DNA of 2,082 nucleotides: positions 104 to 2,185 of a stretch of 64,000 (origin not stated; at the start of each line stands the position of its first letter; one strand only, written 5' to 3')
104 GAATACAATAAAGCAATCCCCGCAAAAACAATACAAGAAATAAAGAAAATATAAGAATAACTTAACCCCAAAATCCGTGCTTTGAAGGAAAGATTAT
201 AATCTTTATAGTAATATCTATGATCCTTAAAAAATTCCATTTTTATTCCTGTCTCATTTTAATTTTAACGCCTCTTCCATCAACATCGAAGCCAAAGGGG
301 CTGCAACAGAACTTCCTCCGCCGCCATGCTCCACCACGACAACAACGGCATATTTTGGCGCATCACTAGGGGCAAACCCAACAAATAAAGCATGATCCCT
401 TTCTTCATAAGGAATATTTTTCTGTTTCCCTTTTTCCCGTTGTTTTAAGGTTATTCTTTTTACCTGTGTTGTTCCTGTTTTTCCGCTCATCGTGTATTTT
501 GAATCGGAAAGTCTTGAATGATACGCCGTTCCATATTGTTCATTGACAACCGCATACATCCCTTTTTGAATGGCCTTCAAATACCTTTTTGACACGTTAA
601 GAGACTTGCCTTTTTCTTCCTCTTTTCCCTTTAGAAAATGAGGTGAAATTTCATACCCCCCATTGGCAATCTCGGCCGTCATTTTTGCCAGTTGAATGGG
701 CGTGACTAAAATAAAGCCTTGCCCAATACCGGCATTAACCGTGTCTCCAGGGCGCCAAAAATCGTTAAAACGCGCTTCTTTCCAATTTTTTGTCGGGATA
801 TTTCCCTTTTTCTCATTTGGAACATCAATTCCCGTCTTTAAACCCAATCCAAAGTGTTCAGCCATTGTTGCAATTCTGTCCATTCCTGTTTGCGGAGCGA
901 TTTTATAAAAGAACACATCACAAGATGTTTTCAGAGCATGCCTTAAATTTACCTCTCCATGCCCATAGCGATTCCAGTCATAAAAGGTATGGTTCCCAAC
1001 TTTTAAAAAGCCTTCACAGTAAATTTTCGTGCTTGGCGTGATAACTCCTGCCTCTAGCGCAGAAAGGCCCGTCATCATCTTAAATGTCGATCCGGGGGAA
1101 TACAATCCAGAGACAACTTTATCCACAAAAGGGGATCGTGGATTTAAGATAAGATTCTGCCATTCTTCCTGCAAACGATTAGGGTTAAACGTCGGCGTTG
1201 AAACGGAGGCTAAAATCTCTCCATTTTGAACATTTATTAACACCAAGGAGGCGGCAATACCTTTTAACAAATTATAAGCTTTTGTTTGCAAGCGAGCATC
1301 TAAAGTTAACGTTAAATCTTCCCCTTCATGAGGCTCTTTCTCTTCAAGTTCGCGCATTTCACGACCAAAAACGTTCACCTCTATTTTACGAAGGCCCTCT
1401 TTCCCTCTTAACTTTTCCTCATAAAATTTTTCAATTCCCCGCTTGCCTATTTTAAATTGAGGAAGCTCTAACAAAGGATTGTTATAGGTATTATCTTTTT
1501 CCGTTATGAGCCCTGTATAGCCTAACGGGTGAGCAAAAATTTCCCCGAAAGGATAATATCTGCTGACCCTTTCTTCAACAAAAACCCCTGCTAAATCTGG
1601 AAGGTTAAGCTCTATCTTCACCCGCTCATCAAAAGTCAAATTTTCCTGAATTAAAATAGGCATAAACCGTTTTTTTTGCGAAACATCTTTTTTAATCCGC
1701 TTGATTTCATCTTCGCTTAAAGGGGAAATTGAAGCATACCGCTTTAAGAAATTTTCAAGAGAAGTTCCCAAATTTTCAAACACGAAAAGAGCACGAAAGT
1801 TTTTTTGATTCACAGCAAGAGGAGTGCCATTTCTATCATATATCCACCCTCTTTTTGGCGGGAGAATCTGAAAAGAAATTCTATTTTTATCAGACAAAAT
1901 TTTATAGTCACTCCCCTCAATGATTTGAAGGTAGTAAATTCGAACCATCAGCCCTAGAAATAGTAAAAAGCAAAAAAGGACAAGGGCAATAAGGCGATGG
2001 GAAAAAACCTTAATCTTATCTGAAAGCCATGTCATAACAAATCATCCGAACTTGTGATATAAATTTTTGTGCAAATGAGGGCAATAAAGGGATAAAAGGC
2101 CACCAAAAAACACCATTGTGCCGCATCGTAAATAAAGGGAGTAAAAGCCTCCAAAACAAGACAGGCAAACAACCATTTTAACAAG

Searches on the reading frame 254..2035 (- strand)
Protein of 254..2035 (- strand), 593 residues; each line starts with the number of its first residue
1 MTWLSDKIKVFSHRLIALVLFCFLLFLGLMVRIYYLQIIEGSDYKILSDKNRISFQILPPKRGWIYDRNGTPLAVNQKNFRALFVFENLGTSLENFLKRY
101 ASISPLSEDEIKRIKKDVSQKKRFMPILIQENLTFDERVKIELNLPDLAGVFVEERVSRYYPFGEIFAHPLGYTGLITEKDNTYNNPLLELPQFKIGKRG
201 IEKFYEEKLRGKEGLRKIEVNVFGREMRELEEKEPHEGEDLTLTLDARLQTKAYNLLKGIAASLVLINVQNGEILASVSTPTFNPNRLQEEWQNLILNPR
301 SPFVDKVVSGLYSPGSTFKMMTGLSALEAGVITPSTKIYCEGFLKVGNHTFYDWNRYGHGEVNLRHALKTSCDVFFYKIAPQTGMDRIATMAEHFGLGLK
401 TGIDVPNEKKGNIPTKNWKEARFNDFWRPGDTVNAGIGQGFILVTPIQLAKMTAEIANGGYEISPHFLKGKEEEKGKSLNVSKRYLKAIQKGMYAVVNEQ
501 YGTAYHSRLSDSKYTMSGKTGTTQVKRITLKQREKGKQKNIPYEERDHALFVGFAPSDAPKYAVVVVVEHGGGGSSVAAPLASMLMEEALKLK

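Call 43: find_encoding_contigs(protein=window:254-2035:-, flank=10000, max_places=2)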
Protein window:254-2035:- (593 aa): no gene with exactly this product is on record in the collection.
